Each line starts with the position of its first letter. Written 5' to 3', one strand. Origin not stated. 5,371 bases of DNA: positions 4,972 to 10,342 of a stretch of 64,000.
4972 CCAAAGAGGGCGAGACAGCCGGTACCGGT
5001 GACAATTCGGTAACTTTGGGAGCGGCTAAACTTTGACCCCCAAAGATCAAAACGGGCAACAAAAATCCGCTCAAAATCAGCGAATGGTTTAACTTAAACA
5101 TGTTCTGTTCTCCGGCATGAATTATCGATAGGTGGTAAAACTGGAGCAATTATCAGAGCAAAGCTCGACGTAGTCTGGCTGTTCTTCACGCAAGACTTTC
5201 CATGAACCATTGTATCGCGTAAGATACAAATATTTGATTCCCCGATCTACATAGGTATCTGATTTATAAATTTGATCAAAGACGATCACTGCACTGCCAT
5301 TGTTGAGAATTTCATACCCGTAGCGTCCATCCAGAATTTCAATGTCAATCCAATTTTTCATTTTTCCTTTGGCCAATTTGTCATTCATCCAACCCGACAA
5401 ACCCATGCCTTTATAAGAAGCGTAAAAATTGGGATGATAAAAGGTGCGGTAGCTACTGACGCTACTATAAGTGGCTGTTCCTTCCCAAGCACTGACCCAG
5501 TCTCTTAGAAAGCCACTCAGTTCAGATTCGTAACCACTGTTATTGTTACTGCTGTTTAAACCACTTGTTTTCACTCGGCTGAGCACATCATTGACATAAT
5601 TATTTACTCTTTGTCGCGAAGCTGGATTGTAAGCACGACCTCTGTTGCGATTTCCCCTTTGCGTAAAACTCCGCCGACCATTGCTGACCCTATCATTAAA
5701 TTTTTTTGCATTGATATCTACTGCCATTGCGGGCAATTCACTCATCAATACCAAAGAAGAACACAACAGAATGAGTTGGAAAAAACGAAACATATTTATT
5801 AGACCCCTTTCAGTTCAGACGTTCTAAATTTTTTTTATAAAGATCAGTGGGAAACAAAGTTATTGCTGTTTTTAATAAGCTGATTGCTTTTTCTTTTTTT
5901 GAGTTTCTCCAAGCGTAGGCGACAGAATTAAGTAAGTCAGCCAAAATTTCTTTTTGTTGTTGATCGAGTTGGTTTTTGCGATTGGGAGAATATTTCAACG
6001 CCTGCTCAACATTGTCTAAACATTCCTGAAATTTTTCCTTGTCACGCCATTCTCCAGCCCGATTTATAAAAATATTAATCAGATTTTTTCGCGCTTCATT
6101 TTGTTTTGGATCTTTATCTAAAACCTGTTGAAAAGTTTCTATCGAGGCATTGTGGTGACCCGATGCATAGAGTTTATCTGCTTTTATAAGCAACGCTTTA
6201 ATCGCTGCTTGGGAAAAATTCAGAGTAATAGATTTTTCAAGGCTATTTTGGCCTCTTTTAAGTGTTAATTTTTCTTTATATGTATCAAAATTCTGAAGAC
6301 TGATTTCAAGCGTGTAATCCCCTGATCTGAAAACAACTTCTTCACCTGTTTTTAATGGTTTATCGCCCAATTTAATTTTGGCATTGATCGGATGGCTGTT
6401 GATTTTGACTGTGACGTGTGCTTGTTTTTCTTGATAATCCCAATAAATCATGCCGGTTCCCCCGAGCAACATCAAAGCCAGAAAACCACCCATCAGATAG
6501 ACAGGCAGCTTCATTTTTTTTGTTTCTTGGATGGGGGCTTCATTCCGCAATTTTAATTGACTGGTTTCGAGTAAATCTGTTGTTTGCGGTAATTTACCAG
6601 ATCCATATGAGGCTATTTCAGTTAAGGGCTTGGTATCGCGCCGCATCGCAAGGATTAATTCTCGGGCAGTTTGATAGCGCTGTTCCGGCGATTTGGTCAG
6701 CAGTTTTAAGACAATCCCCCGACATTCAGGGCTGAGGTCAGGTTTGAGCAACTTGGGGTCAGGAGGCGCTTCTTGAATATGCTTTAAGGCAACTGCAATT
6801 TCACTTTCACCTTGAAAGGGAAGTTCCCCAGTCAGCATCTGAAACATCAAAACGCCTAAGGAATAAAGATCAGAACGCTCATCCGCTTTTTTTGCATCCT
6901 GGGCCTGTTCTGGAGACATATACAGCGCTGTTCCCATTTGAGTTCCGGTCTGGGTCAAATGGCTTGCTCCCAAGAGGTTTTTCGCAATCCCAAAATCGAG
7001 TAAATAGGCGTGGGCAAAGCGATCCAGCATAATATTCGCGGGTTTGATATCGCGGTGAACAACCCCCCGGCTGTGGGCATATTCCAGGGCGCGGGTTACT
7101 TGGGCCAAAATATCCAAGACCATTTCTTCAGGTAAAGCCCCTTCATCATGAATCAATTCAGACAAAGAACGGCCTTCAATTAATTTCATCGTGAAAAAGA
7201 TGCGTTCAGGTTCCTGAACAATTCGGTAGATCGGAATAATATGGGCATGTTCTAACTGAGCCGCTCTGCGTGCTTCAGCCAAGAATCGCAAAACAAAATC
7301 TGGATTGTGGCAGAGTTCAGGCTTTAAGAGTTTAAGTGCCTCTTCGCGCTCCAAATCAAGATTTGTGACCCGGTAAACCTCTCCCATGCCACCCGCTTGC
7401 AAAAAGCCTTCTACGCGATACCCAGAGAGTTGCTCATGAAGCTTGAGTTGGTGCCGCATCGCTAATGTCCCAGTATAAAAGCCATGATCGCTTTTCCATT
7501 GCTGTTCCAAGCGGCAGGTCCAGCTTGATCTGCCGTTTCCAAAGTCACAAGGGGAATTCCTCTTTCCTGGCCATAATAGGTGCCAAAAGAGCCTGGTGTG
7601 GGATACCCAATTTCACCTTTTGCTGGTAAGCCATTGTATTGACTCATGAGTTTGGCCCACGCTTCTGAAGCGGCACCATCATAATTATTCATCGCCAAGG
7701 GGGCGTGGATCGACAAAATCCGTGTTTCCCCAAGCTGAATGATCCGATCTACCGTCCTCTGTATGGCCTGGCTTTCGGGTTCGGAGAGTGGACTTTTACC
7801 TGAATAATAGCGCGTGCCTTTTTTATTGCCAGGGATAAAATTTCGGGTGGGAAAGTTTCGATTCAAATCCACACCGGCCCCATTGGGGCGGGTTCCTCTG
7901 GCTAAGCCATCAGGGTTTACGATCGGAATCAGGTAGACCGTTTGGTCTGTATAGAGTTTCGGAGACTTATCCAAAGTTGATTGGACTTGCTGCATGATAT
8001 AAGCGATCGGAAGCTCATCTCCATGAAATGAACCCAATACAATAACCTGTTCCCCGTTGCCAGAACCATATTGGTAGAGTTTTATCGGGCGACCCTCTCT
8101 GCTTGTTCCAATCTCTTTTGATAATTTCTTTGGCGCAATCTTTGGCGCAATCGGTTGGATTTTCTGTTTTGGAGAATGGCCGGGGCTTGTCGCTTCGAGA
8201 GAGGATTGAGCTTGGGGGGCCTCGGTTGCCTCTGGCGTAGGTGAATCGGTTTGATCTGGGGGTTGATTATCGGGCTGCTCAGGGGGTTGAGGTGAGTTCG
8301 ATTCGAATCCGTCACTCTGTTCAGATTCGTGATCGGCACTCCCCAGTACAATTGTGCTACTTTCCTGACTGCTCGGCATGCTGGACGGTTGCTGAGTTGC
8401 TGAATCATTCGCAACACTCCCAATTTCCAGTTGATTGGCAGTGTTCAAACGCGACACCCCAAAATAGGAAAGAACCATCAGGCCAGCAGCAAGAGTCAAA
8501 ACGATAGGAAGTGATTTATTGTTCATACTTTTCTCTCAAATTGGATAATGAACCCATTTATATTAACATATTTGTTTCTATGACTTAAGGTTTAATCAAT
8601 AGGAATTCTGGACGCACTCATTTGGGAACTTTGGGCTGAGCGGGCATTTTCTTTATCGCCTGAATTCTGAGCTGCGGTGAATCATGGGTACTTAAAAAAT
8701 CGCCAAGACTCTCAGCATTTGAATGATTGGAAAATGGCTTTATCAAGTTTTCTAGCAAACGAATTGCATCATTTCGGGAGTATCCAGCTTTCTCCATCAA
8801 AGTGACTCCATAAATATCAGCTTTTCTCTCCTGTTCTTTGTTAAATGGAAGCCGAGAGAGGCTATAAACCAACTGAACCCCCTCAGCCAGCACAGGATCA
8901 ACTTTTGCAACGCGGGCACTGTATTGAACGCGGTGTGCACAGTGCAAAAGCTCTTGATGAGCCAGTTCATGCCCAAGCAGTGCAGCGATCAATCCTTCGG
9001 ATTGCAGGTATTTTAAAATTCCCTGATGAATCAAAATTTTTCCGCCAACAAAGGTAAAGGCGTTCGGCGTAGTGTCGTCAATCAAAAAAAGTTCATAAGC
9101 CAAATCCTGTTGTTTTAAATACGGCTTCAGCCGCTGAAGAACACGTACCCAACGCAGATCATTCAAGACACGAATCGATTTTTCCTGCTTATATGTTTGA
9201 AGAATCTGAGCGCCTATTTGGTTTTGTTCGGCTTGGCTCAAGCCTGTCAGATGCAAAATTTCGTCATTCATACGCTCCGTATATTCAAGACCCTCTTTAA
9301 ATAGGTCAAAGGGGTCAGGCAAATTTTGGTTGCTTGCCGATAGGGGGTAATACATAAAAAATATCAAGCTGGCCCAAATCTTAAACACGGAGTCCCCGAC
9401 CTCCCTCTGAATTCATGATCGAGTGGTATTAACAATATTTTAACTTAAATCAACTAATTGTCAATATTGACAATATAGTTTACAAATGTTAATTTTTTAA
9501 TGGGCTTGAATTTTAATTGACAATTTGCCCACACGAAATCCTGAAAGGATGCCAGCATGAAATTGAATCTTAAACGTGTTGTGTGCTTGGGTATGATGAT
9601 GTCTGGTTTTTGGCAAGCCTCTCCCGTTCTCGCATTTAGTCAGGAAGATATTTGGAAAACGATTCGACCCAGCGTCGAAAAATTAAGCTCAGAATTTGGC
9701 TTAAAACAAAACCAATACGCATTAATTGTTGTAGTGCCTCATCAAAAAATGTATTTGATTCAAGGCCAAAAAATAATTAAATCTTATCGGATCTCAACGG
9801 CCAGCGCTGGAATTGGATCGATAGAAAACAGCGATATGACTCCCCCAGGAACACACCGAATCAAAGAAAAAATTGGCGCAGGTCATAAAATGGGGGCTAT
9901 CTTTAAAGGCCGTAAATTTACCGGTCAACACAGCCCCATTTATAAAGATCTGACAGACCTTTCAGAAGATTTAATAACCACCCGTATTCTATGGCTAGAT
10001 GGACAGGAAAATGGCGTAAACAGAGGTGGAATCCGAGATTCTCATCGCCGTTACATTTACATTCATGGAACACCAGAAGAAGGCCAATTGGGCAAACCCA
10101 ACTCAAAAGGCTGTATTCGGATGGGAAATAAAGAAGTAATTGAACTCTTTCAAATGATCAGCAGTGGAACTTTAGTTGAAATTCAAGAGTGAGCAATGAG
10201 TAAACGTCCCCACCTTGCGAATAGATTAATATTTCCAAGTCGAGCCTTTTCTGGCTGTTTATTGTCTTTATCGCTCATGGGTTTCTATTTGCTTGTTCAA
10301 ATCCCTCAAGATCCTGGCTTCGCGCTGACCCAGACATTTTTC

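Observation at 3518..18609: Tightly packed Ser/Thr-kinase / PP2C / FHA signalling genes interleaved with peptidoglycan-remodelling enzymes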

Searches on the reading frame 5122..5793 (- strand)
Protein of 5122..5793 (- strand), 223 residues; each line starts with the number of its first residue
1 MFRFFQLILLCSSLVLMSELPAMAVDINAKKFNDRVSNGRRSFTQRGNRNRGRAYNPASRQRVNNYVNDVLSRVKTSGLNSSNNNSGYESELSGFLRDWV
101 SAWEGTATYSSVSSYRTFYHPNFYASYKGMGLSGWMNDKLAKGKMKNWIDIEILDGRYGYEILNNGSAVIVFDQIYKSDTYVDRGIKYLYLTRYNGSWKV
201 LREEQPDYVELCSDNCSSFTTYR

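Call 3: search_protein_families(library=pfam, proteins=[window:5122-5793:-], max_evalue=0.01)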
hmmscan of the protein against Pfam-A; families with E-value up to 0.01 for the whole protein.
window:5122-5793:- (223 aa): 1 family
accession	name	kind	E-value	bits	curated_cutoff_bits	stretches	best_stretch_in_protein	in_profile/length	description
PF24125.1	Cds6_C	-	1.4e-11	45.1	27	1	95-204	5-111/111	Cds6 C-terminal NTF2-like domain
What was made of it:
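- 5122..5793 (-): Secreted stand-alone NTF2-like domain of the Csd6/Pgp2/Bd1075 type. PF24125 Cds6_C E 1e-11 (call 3).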

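Call 19: search_protein_families(library=ncbifam, proteins=[window:5122-5793:-], max_evalue=0.001)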
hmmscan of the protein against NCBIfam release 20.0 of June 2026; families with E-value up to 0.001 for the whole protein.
window:5122-5793:- (223 aa): 0 families

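Call 28: search_protein_families(library=padloc, proteins=[window:5122-5793:-], max_evalue=0.001)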
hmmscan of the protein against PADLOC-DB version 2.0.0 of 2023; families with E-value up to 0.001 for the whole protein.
window:5122-5793:- (223 aa): 0 families

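Call 53: search_solved_structures(query=window:5122-5793:-, max_evalue=1)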
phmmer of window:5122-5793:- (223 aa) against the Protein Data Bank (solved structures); distinct sequences matched with E-value up to 1: 2.
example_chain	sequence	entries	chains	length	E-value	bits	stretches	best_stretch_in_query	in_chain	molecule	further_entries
7o21_A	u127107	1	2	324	2.3e-09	40.5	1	87-207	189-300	Uncharacterized conserved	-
6ynx_k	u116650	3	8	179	0.26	14.2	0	95-139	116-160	subunit k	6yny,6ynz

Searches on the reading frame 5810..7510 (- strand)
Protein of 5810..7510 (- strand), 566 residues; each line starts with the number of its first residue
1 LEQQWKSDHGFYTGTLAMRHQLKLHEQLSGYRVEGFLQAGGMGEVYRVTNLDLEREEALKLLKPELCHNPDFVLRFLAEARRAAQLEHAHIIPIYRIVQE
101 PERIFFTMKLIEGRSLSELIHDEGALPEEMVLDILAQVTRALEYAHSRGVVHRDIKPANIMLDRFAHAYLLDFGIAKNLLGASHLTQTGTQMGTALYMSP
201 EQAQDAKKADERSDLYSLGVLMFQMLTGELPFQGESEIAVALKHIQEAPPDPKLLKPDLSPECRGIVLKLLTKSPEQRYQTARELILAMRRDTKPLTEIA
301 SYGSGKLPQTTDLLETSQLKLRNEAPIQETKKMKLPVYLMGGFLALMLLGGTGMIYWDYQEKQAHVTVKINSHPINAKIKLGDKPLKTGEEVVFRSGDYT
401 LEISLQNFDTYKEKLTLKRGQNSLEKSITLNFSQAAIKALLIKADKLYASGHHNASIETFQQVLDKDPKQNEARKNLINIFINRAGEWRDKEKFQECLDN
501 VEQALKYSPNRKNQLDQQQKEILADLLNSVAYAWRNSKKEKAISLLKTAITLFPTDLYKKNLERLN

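Call 3: search_protein_families(library=pfam, proteins=[window:5810-7510:-], max_evalue=0.01)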
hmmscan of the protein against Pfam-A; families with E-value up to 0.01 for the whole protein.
window:5810-7510:- (566 aa): 16 families
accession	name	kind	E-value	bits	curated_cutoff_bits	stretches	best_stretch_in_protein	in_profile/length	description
PF00069.31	Pkinase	-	5.4e-49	167.4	31.7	1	34-281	4-254/263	Protein kinase domain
PF07714.23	PK_Tyr_Ser-Thr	-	9.9e-29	100.9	23.1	1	37-279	7-249/258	Protein tyrosine and serine/threonine kinase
PF07719.23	TPR_2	-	5.5e-07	29.7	27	0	439-469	3-33/34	Tetratricopeptide repeat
PF00515.34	TPR_1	-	9.7e-05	22.5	27.8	0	480-510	3-33/34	Tetratricopeptide repeat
PF06293.20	Kdo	-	0.0003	20.7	21.3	1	107-174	96-167/207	Lipopolysaccharide kinase (Kdo/WaaP) family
PF08308.17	PEGA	-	0.00046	20.5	20.8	1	367-422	3-60/71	PEGA domain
PF03109.22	ABC1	-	0.00047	19.8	22.9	1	102-179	141-217/244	ABC1 atypical kinase-like domain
PF17667.7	Pkinase_fungal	-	0.00057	19.1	24.1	1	132-217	289-378/387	Fungal protein kinase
PF01636.29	APH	-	0.00075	19.8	23.2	1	128-176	148-197/239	Phosphotransferase enzyme family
PF18768.7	RNPP_C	-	0.0011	19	26.5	1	446-513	87-156/213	RNPP family C-terminal domain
PF25064.1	ARM_TT21_5th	-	0.0012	19.5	27.8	0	439-503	3-66/117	TT21 fifth ARM repeats domain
PF13432.12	TPR_16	-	0.0039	18.1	32.7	0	444-482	4-42/65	Tetratricopeptide repeat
PF19556.4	PRTRC_E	-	0.0048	17.1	26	1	461-524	101-163/175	PRTRC system protein E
PF14559.12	TPR_19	-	0.0054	17.5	25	0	447-483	1-37/68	Tetratricopeptide repeat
PF13428.12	TPR_14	-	0.0073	17.3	23.5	0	439-479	3-43/44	Tetratricopeptide repeat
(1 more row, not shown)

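Call 28: search_protein_families(library=padloc, proteins=[window:5810-7510:-], max_evalue=0.001)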
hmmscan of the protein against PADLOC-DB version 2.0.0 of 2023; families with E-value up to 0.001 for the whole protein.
window:5810-7510:- (566 aa): 35 families (the best 25 are shown)
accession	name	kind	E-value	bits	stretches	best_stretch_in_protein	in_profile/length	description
PDLC04042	PD-T4-6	-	5.1e-89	296.8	1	29-295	9-275/292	-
PDLC04061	PD-T4-6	-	2.2e-87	292.7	1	30-301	17-292/510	-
PDLC04053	PD-T4-6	-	3.5e-86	287.5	1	26-299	6-278/311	-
PDLC04060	PD-T4-6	-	8.8e-85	283.4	1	31-291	10-268/486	-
PDLC04043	PD-T4-6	-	7.7e-84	280.3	1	26-292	12-277/452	-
PDLC04057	PD-T4-6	-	6.7e-77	257.4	1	31-291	10-269/443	-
PDLC04054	PD-T4-6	-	5.4e-75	251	1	28-289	9-270/347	-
PDLC04052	PD-T4-6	-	6.4e-74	247.9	1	31-357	11-346/496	-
PDLC04041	PD-T4-6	-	9.7e-74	247.2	1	30-292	29-293/443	-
PDLC04040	PD-T4-6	-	3e-73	245.4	1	37-285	2-258/547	-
PDLC04039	PD-T4-6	-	1.1e-72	243.5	1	27-290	12-273/458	-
PDLC04138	mad6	-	2.6e-72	242.7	1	26-333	48-355/659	mads_6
PDLC04047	PD-T4-6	-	1.1e-69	233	1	28-290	9-270/327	-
PDLC04048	PD-T4-6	-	2.3e-63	212.7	1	31-288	12-268/354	-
PDLC04064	PD-T4-6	-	2.2e-54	182.9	1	24-292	15-276/369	-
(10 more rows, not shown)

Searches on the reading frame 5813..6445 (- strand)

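Call 36: search_protein_families(library=pfam, proteins=[window:5813-6445:-], max_evalue=1)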
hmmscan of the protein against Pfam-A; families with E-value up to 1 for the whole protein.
window:5813-6445:- (211 aa): 25 families
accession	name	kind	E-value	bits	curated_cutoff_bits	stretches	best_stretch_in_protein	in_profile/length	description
PF07719.23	TPR_2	-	2.8e-08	33.7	27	2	84-114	3-33/34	Tetratricopeptide repeat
PF00515.34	TPR_1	-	2.8e-06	27.4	27.8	0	125-155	3-33/34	Tetratricopeptide repeat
PF08308.17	PEGA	-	9.9e-05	22.6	20.8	1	12-67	3-60/71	PEGA domain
PF18768.7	RNPP_C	-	0.0002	21.4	26.5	1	91-158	87-156/213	RNPP family C-terminal domain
PF13414.12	TPR_11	-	0.00037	20.6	26.8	1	90-122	2-34/42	TPR repeat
PF14559.12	TPR_19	-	0.00046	20.9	25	1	92-128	1-37/68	Tetratricopeptide repeat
PF13432.12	TPR_16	-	0.00065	20.5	32.7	1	89-127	4-42/65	Tetratricopeptide repeat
PF13428.12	TPR_14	-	0.00066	20.6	23.5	1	84-124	3-43/44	Tetratricopeptide repeat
PF25064.1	ARM_TT21_5th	-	0.00068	20.4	27.8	1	84-148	3-66/117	TT21 fifth ARM repeats domain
PF19556.4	PRTRC_E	-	0.0012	19.1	26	1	106-169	101-163/175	PRTRC system protein E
PF25058.1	ARM_TT21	-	0.0014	19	27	1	80-143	92-152/155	Tetratricopeptide repeat protein 21 ARM repeat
PF13181.12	TPR_8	-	0.0014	19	25.7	0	85-114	4-33/34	Tetratricopeptide repeat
PF13429.12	TPR_15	-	0.004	17.1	26.2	1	67-129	131-193/280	Tetratricopeptide repeat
PF04212.24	MIT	-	0.0048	17.4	30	0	99-130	28-61/66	MIT (microtubule interacting and transport) domain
PF13174.12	TPR_6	-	0.0062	17.5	26.3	0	84-114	2-32/33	Tetratricopeptide repeat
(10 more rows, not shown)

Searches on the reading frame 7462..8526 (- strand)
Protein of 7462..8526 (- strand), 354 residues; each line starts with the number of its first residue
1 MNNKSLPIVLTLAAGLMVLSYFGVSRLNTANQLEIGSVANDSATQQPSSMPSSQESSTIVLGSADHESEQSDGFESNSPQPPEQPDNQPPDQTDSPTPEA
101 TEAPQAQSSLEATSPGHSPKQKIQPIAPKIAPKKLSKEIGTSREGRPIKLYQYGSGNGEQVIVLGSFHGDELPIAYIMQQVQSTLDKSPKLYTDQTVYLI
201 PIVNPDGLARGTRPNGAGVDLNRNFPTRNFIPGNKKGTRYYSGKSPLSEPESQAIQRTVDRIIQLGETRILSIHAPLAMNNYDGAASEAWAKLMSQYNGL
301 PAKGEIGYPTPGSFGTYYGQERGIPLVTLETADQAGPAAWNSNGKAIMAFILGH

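Call 3: search_protein_families(library=pfam, proteins=[window:7462-8526:-], max_evalue=0.01)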
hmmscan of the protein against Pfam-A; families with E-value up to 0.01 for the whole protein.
window:7462-8526:- (354 aa): 3 families
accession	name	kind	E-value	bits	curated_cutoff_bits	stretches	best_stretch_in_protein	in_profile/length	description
PF00246.29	Peptidase_M14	-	2.1e-15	57.6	21.6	1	138-264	20-172/286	Zinc carboxypeptidase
PF24827.1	AstE_AspA_cat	-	5.1e-09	36.4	25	1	158-334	2-170/192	Succinylglutamate desuccinylase/Aspartoacylase catalytic domain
PF10994.13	DUF2817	-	0.00074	19.5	23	1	189-226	82-119/341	Protein of unknown function (DUF2817)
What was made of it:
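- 7462..8526 (-): Membrane-anchored MpaA-like M14 peptidase with a roughly 110-residue low-complexity linker. Inferred to cleave the gamma-D-Glu-mDAP bond. M14 E 2e-15 (call 3).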

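Call 19: search_protein_families(library=ncbifam, proteins=[window:7462-8526:-], max_evalue=0.001)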
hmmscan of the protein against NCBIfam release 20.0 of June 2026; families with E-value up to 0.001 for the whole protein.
window:7462-8526:- (354 aa): 2 families
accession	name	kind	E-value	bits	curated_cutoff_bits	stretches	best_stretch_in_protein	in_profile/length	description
NF007897.0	PRK10602.1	equivalog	2.7e-26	92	157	1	134-350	15-230/237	murein tripeptide amidase MpaA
NF052223.1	ActylOrnDeactShew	equivalog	5.4e-06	25.8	400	1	142-231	45-134/269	N-acetyl-ornithine deacetylase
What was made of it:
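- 7462..8526 (-): NCBIfam MpaA 92 bits, below the 157 cut-off (call 19).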

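Call 54: search_solved_structures(query=window:7462-8526:-, max_evalue=0.001)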
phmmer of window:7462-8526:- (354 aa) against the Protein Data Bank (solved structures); distinct sequences matched with E-value up to 0.001: 5.
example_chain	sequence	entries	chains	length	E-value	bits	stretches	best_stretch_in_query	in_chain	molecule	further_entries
5hxd_A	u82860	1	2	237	1e-16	64.7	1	137-319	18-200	Protein MpaA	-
4axv_A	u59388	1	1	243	1.4e-15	61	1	139-332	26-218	MPAA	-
7eqx_C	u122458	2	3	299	0.00016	24.6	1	123-262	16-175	Carboxypeptidase B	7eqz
3b2y_A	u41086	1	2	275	0.00034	23.5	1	141-238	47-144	Metallopeptidase containing co-catalytic metalloactive site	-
3ieh_A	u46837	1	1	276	0.00063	22.6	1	148-238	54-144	Putative metallopeptidase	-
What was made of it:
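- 7462..8526 (-): Best solved relatives are MpaA 5HXD and 4AXV (call 54).
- Closest known: Stem-peptide trimming, cell-shape enzymes Csd4/Csd6. Different: The M14 proteins are closer to MpaA than to Csd4 (call 54).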

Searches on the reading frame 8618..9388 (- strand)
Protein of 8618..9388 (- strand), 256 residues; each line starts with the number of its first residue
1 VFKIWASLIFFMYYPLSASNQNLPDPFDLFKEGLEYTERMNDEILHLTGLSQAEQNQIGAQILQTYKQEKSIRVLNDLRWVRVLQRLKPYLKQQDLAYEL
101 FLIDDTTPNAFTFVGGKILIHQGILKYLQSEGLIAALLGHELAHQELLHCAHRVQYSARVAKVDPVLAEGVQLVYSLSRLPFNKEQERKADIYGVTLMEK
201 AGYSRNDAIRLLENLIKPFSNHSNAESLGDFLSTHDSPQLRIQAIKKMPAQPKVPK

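Call 3: search_protein_families(library=pfam, proteins=[window:8618-9388:-], max_evalue=0.01)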
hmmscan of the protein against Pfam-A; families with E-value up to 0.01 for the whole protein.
window:8618-9388:- (256 aa): 1 family
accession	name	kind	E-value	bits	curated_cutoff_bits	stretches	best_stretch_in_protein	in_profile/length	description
PF01435.24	Peptidase_M48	-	1.9e-20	73.9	20.3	1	83-248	10-185/186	Peptidase family M48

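Call 19: search_protein_families(library=ncbifam, proteins=[window:8618-9388:-], max_evalue=0.001)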
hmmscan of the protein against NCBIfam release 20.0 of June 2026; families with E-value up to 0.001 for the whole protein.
window:8618-9388:- (256 aa): 3 families
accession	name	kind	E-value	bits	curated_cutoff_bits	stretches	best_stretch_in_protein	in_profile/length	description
NF052400.1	M48_BAM_BepA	equivalog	1.9e-17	63.2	570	2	96-160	89-153/483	beta-barrel assembly-enhancing protease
NF052399.1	M48_lipo_LoiP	exception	6.3e-08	32.4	365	1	78-246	69-241/247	metalloprotease LoiP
NF002826.0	PRK03001.1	equivalog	0.00031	20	369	0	99-145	87-136/285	zinc metalloprotease HtpX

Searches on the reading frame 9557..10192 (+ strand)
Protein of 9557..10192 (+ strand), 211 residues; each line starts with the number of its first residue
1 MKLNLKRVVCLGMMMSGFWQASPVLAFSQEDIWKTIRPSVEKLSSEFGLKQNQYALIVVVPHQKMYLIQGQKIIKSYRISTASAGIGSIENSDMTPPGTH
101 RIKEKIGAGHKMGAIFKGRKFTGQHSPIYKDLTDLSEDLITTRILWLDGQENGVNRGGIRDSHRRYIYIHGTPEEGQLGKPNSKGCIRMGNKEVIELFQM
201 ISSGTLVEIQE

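Call 3: search_protein_families(library=pfam, proteins=[window:9557-10192:+], max_evalue=0.01)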
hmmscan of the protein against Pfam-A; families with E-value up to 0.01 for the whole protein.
window:9557-10192:+ (211 aa): 1 family
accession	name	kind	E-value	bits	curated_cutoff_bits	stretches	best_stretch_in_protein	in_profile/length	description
PF03734.19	YkuD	-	1.7e-22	81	23.4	1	54-209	2-146/146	L,D-transpeptidase catalytic domain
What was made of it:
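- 9557..10192 (+): Secreted small YkuD protein, ElsL-like. It could be an L,D-carboxypeptidase or an L,D-transpeptidase. YkuD E 2e-22 (call 3).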

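Call 19: search_protein_families(library=ncbifam, proteins=[window:9557-10192:+], max_evalue=0.001)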
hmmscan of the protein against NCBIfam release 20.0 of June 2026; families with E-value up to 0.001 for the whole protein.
window:9557-10192:+ (211 aa): 2 families
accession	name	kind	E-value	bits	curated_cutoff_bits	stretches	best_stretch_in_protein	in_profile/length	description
NF040925.1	LD_carbox_ElsL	exception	2.2e-41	141.4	270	1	54-211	6-160/164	cell wall-recycling L,D-carboxypeptidase ElsL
NF047955.1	TransPepLdtE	equivalog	0.00019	20.7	480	1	167-209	189-232/322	L,D-transpeptidase LdtE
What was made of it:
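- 9557..10192 (+): NCBIfam ElsL 141 bits, below the 270 cut-off (call 19).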

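Call 55: search_solved_structures(query=window:9557-10192:+, max_evalue=0.001)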
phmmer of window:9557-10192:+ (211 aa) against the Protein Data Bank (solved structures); distinct sequences matched with E-value up to 0.001: 5.
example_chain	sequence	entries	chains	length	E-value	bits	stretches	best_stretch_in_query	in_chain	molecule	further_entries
2mtz_A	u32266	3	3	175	2.2e-07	34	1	164-209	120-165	Putative L,D-transpeptidase YkuD | L, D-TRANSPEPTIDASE YKUD | PUTATIVE L, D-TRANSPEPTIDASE YKUD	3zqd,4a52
1y7m_A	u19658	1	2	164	4e-07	33.1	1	167-209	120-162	hypothetical protein BSU14040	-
4a1i_A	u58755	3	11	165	4.1e-07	33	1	167-209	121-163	PUTATIVE L, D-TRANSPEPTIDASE YKUD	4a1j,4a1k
6v45_A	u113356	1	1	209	0.00013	24.9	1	164-207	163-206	Probable carnitine operon oxidoreductase caia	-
9tyw_A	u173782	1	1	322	0.00043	23.2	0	168-209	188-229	L,D-TPase catalytic domain-containing protein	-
